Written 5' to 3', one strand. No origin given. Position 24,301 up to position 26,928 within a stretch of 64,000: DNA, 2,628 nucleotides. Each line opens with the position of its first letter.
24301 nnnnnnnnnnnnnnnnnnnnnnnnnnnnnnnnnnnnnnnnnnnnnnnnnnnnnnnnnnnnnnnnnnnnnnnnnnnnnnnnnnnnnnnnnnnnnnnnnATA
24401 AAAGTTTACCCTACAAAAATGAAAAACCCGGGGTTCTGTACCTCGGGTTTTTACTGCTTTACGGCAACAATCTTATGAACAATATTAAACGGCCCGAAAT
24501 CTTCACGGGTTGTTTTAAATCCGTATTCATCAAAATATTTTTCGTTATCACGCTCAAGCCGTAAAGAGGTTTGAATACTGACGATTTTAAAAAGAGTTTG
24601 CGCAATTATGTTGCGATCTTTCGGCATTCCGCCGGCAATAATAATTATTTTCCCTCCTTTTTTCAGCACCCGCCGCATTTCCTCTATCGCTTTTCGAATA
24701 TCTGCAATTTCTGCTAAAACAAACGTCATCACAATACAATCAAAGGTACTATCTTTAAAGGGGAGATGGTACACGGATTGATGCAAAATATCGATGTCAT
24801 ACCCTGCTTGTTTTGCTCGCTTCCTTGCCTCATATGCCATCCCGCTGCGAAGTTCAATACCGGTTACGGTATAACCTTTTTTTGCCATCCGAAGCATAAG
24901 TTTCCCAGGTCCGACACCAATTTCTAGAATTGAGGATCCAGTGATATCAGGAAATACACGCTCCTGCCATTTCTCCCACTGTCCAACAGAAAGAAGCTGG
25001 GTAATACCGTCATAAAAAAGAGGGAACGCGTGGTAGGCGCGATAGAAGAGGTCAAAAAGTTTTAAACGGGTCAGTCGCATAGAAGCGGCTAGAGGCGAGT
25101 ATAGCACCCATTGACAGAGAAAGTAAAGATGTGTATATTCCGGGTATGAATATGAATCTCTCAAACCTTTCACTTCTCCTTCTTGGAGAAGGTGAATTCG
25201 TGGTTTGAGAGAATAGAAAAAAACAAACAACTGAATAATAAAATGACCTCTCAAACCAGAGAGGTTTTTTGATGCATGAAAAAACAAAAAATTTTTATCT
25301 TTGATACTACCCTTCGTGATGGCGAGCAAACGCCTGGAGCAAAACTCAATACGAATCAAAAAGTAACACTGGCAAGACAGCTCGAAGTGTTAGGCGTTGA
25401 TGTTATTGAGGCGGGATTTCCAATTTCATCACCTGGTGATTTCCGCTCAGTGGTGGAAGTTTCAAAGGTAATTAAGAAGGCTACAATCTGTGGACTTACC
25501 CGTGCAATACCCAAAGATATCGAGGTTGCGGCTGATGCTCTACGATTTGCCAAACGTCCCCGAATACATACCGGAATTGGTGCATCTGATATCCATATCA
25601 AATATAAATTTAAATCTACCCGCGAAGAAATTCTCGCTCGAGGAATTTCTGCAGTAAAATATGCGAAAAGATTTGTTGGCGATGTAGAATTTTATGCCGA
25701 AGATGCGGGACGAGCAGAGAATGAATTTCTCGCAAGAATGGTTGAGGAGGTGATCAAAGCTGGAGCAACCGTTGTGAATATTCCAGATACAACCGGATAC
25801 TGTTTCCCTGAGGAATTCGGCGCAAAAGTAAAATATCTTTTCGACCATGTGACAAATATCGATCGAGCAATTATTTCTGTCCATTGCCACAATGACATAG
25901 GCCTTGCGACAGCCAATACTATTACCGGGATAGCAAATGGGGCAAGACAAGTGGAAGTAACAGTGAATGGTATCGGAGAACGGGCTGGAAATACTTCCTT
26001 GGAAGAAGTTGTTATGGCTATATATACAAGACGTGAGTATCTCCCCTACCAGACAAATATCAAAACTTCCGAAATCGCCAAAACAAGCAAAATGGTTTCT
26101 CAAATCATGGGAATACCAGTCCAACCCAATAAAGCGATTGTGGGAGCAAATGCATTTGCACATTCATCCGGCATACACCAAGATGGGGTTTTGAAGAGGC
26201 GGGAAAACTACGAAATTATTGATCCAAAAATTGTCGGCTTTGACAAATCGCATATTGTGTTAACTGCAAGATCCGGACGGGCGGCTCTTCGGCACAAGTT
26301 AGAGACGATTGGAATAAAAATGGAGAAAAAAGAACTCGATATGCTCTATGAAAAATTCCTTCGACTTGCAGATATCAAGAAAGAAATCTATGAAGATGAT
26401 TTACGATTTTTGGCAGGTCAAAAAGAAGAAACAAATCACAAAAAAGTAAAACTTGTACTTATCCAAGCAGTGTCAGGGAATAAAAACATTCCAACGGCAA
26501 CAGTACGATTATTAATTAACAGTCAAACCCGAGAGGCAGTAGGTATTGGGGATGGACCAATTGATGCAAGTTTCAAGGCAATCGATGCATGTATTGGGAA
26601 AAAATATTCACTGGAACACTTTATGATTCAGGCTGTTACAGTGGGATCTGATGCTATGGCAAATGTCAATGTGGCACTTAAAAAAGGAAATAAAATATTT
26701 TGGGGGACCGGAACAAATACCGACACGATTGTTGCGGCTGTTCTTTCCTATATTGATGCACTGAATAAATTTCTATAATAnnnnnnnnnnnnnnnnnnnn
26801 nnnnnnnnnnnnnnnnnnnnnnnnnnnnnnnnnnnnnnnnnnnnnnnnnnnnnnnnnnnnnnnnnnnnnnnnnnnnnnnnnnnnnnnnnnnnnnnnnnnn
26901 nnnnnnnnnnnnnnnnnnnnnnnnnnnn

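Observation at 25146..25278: Leucine-codon leader peptide and alternative-hairpin attenuator directly upstream of leuA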

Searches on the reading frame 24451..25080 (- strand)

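Call 6: search_protein_families(library=ncbifam, proteins=[window:24451-25080:-])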
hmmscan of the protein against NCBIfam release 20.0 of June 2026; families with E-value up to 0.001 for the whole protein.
window:24451-25080:- (209 aa): 48 families (the best 25 are shown)
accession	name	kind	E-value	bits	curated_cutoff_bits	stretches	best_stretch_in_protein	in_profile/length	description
NF043040.1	corrin_prot_MT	hypoth_equivalog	6.3e-27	94.4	180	1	18-164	10-162/216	corrinoid protein-associated methyltransferase CpaM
TIGR01934.1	MenG_MenH_UbiE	subfamily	2.1e-23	82.8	158.35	1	23-159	12-152/223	ubiquinone/menaquinone biosynthesis methyltransferase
NF001244.0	PRK00216.1-5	equivalog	5.2e-22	78.3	216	1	23-159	21-164/236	bifunctional demethylmenaquinone methyltransferase/2-methoxy-6-polyprenyl-1,4-benzoquinol methylase UbiE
NF001241.0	PRK00216.1-2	equivalog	5.2e-17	62.3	327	1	23-150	24-150/231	demethylmenaquinone methyltransferase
NF052510.1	methyltran_MpqE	exception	1.4e-16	60.7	335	1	16-154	12-158/234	methyl-plastoquinone biosynthesis methyltransferase MpqE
NF045667.1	MTase_DVU1556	equivalog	6.2e-16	58.5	155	1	47-147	22-119/213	DVU_1556 family methyltransferase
NF001243.0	PRK00216.1-4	equivalog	9.1e-16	57.9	235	1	22-153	19-157/237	demethylmenaquinone methyltransferase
TIGR02752.1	MenG_heptapren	equivalog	6.6e-15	55.3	419.85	1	22-154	17-156/231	demethylmenaquinone methyltransferase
NF001242.0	PRK00216.1-3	equivalog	2.2e-14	53.5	351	1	21-148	39-176/258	bifunctional demethylmenaquinone methyltransferase/2-methoxy-6-polyprenyl-1,4-benzoquinol methylase UbiE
NF001240.0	PRK00216.1-1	equivalog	3.3e-14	52.6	378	1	16-151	29-172/251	bifunctional demethylmenaquinone methyltransferase/2-methoxy-6-polyprenyl-1,4-benzoquinol methylase UbiE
TIGR01983.1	UbiG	equivalog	4.7e-13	49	102.95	1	44-147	46-151/228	bifunctional 2-polyprenyl-6-hydroxyphenol methylase/3-demethylubiquinol 3-O-methyltransferase UbiG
NF004452.0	PRK05785.1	equivalog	3.2e-12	46.4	207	1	13-155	12-151/228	hypothetical protein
NF047649.1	MTase_UXPK_star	exception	3.5e-11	42.7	460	1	47-147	77-181/283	methyltransferase/UXPK-star double selenoprotein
NF041537.1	ArsM_AhpD_UU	exception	4.4e-11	42.2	510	1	47-148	76-181/345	arsenite methyltransferase/AhpD domain selenoprotein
NF045882.1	PLipidMtase_Leg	equivalog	1.1e-10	41.6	390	1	47-149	42-145/207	phospholipid N-methyltransferase PmtA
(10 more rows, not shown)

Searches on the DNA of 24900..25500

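Call 3: search_rna_families(source=window, start=24900, end=25500, threshold=evalue, max_evalue=10, show_alignments=3)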
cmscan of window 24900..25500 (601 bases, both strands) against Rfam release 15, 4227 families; matches with E-value up to 10: 16.
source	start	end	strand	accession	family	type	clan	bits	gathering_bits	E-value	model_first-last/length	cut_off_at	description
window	25234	25306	-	RF02064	STnc370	Gene; sRNA;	-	24.1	54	0.88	1-71/71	no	Enterobacterial sRNA STnc370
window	25157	25212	+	RF00884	MIR815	Gene; miRNA;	-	23.3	63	0.048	1-81/81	no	MIR815 microRNA precursor family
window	25029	25049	+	RF01111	SBWMV2_UPD-PKk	Cis-reg;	-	21.7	35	0.12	1-21/21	no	Pseudoknot of upstream pseudoknot domain (UPD) of the 3'UTR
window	25237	25367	-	RF00515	PyrR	Cis-reg;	-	19.5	54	3.4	1-115/115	no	PyrR binding site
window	25195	25278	+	RF02075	STnc230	Gene; sRNA;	-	18.9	50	4.3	1-83/83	no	Enterobacterial sRNA STnc230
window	25237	25302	-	RF01859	Phe_leader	Cis-reg; leader;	-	17.9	55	2.6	1-125/125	no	Phenylalanine leader peptide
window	25158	25211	-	RF00884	MIR815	Gene; miRNA;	-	17.3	63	1.9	1-81/81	no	MIR815 microRNA precursor family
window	25269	25301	+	RF02066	STnc320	Gene; sRNA;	-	16.8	50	2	1-55/55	no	Salmonella enterica sRNA STnc320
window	25217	25273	+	RF01859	Phe_leader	Cis-reg; leader;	-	16.6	55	5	1-125/125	no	Phenylalanine leader peptide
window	25161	25228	+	RF00736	mir-320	Gene; miRNA;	-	15.9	55.5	1.1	1-76/76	no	mir-320 microRNA precursor family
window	25158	25210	-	RF00755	mir-542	Gene; miRNA;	-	15.6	70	3.1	1-80/80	no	mir-542 microRNA precursor family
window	25292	25349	-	RF02467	Ms_IGR-2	Gene; sRNA;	-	14.5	45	1.7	1-82/82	no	Mycobacterium sRNA Ms_IGR-2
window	25159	25289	+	RF00155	SNORA66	Gene; snRNA; snoRNA; HACA-box;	CL00038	14.3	45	9.9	1-133/133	no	Small nucleolar RNA SNORA66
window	25199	25258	+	RF01625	ceN28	Gene; snRNA; snoRNA; CD-box;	-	13.7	70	8.8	1-88/88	no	Caenorhabditis snoRNA ceN28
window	24995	25035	+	RF00382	DnaX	Cis-reg; frameshift_element;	-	12.6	35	4.5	1-65/65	no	DnaX ribosomal frameshifting element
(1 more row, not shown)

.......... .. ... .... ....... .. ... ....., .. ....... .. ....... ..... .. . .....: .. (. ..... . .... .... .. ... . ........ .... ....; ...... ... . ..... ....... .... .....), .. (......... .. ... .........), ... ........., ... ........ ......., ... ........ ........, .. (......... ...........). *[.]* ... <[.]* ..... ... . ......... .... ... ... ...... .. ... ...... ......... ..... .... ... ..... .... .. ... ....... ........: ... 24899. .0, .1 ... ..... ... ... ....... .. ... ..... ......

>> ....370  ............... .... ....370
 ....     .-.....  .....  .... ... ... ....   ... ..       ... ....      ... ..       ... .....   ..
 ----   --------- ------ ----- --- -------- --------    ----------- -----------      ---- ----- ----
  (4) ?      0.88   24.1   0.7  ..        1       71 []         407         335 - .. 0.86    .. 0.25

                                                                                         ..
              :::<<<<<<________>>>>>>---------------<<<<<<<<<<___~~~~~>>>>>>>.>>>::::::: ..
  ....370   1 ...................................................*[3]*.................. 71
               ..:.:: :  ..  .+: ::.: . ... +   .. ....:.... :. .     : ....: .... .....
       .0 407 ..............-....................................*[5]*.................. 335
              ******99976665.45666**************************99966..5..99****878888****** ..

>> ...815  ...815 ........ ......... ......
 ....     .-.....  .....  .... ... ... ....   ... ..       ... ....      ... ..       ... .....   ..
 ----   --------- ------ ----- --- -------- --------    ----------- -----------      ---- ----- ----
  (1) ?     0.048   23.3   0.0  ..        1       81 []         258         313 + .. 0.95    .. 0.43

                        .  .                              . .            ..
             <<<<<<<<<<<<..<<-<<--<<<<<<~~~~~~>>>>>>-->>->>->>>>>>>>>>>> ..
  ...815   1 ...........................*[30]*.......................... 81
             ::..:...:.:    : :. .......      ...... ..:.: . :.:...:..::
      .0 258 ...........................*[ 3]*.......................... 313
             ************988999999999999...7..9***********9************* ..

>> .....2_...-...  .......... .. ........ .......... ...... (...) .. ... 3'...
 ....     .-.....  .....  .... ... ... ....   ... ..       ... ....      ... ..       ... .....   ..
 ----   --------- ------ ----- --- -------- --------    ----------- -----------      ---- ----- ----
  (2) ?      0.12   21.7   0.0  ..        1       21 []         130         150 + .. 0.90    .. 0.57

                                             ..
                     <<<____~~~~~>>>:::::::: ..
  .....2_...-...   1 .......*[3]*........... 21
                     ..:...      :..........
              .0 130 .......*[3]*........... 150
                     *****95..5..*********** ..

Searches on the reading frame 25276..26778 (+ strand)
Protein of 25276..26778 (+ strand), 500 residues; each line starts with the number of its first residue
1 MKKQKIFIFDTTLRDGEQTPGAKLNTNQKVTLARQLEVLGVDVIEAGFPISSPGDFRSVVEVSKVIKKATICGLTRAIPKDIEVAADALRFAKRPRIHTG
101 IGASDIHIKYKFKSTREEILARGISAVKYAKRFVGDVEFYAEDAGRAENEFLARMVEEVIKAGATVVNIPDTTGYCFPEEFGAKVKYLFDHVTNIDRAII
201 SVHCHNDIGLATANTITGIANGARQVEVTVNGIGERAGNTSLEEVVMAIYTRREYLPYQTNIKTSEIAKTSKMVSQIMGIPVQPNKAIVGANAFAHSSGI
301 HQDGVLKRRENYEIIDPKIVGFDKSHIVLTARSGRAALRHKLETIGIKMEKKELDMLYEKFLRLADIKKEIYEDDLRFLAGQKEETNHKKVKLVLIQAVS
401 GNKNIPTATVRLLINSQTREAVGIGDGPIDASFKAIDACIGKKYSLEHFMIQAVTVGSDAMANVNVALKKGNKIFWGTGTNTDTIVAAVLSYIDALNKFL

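Call 6: search_protein_families(library=ncbifam, proteins=[window:25276-26778:+])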
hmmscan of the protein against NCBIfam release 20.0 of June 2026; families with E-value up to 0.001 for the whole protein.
window:25276-26778:+ (500 aa): 25 families
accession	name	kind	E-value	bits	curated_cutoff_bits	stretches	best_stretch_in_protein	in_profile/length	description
NF002086.0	PRK00915.1-3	equivalog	1.6e-218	726.4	532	1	2-499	3-501/516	2-isopropylmalate synthase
TIGR00973.1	leuA_bact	equivalog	1.2e-202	673.7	598.7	1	5-497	1-494/494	2-isopropylmalate synthase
NF002087.0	PRK00915.1-4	equivalog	9.8e-195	647.9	729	1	2-499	3-502/516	2-isopropylmalate synthase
NF002084.0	PRK00915.1-1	equivalog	9.8e-187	621.6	748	1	3-498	2-498/523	2-isopropylmalate synthase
NF002088.0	PRK00915.1-5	equivalog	1.2e-175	584.9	697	1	4-499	2-498/514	2-isopropylmalate synthase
NF002085.0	PRK00915.1-2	subfamily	2e-144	482.1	517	1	3-499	11-499/504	2-isopropylmalate synthase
TIGR02090.1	LEU1_arch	subfamily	1.2e-117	393.1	484.75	1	6-377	1-360/363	isopropylmalate/citramalate/homocitrate synthases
NF041069.1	IPMS_Sufob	equivalog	1e-112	377.1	600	1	7-380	2-365/371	isopropylmalate synthase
TIGR02660.1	nifV_homocitr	equivalog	1.8e-87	294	462.9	1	6-376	2-361/365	homocitrate synthase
TIGR02146.1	LysS_fung_arch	equivalog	6.7e-79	265.6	413.55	1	8-360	1-341/344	homocitrate synthase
NF042434.1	IPMS_Lepto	equivalog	7.5e-78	262.1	500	1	2-361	2-366/374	2-isopropylmalate synthase LeuA2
TIGR00977.1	citramal_synth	equivalog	8e-60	202.6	450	1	5-447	1-457/526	citramalate synthase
NF002991.1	PRK03739.1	subfamily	5.8e-50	170.5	455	1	11-498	32-550/550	2-isopropylmalate synthase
NF042433.1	CitmalDyn_Leptosp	equivalog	1.3e-48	165.9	950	1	3-489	5-500/514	(R)-citramalate synthase CimA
TIGR00970.1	leuA_yeast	equivalog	8.1e-39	133.6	697.4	1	11-497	32-560/564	2-isopropylmalate synthase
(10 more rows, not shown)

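Call 8: find_related_loci(query=window:25276-26778:+, collection=genome_contigs, flank=3000)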
Query window:25276-26778:+ (500 aa) in genome_contigs; peptide patterns used: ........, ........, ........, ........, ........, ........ (x = any residue, [..] = any of these).
252 stretches matched a pattern; 95 encode a relative of the query (tblastn E <= 1e-3); the best 80 are kept; 80 distinct loci.
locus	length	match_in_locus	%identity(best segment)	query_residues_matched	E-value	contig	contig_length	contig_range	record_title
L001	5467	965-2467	74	1-500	0e+0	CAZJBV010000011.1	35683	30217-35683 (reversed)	MAG TPA_asm: uncultured Gammaproteobacteria bacterium isolate binchicken_co144_1014 genome assembly, contig: NODE_2481_l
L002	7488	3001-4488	73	3-498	0e+0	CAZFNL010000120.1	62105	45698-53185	MAG TPA_asm: uncultured Gammaproteobacteria bacterium isolate SRP271791_co1_7 genome assembly, contig: k141_463440, whol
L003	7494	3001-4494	72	3-500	0e+0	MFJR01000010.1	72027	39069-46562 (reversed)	MAG: Candidatus Gottesmanbacteria bacterium RIFCSPLOWO2_01_FULL_39_12b rifcsplowo2_01_scaffold_4136, whole genome shotgu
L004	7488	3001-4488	72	3-498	0e+0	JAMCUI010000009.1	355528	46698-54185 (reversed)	MAG: Patescibacteria group bacterium isolate FK_Sedi_A_Bin.134 NODE_13_length_355528_cov_13.8818, whole genome shotgun s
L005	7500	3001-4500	72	1-500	0e+0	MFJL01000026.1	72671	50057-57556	MAG: Candidatus Gottesmanbacteria bacterium RIFCSPHIGHO2_02_FULL_39_11 rifcsphigho2_02_scaffold_422, whole genome shotgu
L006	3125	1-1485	72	7-500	0e+0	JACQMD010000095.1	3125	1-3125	MAG: Candidatus Roizmanbacteria bacterium isolate NC_groundwater_1220_Ag_S-0.1um_43_42 S_p1_S3_coassembly_k141_1235964,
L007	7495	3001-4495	77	3-500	0e+0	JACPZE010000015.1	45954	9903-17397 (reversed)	MAG: Candidatus Gottesmanbacteria bacterium isolate NC_groundwater_881_Pr1_S2p5_36_20 Montesol18_S2p5_coassembly_scaffol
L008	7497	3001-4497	64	1-497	0e+0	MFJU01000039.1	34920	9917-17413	MAG: Candidatus Gottesmanbacteria bacterium RIFCSPLOWO2_01_FULL_42_22 rifcsplowo2_01_scaffold_6479, whole genome shotgun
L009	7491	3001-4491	64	6-500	0e+0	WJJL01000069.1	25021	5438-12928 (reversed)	MAG: Candidatus Moraniibacteriota bacterium isolate Bin_114 k141_4880141, whole genome shotgun sequence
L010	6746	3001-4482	63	3-500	0e+0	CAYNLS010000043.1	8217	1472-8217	MAG TPA_asm: uncultured Gammaproteobacteria bacterium isolate SRP269290_co3_853 genome assembly, contig: NODE_11967_leng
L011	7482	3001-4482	62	3-500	0e+0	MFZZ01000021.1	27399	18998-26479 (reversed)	MAG: Candidatus Roizmanbacteria bacterium RIFCSPHIGHO2_12_FULL_38_13 rifcsphigho2_12_scaffold_2136, whole genome shotgun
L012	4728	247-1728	61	4-500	0e+0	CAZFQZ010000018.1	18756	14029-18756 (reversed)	MAG TPA_asm: uncultured Gammaproteobacteria bacterium isolate SRP271791_co2_5 genome assembly, contig: NODE_690_length_1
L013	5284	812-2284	61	5-499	0e+0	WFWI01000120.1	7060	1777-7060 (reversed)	MAG: Candidatus Microgenomates bacterium isolate S141_128 k151_82114, whole genome shotgun sequence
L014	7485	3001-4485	60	3-499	0e+0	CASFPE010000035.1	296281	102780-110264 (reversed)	uncultured Bacteroides sp. isolate SI.A6.metabat-bins.90 genome assembly, contig: SI.A6.metabat-bins.90.fa_k141_269877,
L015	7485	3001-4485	60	5-500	0e+0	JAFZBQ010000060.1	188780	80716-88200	MAG: Bacteroidales bacterium isolate RGIG7619 Water_buffalos_Omasum-5__c642557, whole genome shotgun sequence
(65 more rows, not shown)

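Call 17: find_related_loci(query=window:25276-26778:+, collection=metagenome_contigs, flank=1500)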
Query window:25276-26778:+ (500 aa) in metagenome_contigs; peptide patterns used: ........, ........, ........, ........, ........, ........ (x = any residue, [..] = any of these).
374 stretches matched a pattern; 104 encode a relative of the query (tblastn E <= 1e-3); the best 80 are kept; 80 distinct loci.
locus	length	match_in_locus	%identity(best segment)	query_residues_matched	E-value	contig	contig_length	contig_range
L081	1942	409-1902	74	3-500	0e+0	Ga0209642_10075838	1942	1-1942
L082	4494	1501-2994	72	3-500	0e+0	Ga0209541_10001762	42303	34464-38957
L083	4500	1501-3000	72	1-500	0e+0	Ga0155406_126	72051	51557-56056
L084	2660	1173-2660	73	3-494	0e+0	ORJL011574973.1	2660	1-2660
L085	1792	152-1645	69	3-500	0e+0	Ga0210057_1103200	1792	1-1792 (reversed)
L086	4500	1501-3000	66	1-499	0e+0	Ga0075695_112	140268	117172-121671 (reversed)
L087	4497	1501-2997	64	1-497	0e+0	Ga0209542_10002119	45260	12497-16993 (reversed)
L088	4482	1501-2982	62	3-500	0e+0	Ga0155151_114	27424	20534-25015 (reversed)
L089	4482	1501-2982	62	3-500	0e+0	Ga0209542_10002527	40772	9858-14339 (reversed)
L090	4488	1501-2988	61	4-500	0e+0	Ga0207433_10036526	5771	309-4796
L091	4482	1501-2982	62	3-500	0e+0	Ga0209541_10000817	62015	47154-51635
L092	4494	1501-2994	62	6-500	0e+0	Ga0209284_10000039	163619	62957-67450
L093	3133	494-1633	77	1-379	0e+0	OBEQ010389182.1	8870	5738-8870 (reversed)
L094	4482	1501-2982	62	4-500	0e+0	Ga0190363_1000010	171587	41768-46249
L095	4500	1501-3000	61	4-500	0e+0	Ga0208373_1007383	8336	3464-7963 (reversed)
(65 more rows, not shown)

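Call 44: find_encoding_contigs(protein=window:25276-26778:+, flank=2000, max_places=3)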
Protein window:25276-26778:+ (500 aa): no gene with exactly this product is on record in the collection.
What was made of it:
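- Tried and rejected: An exact-protein look-up of the window's LeuA found no contig (call 44).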
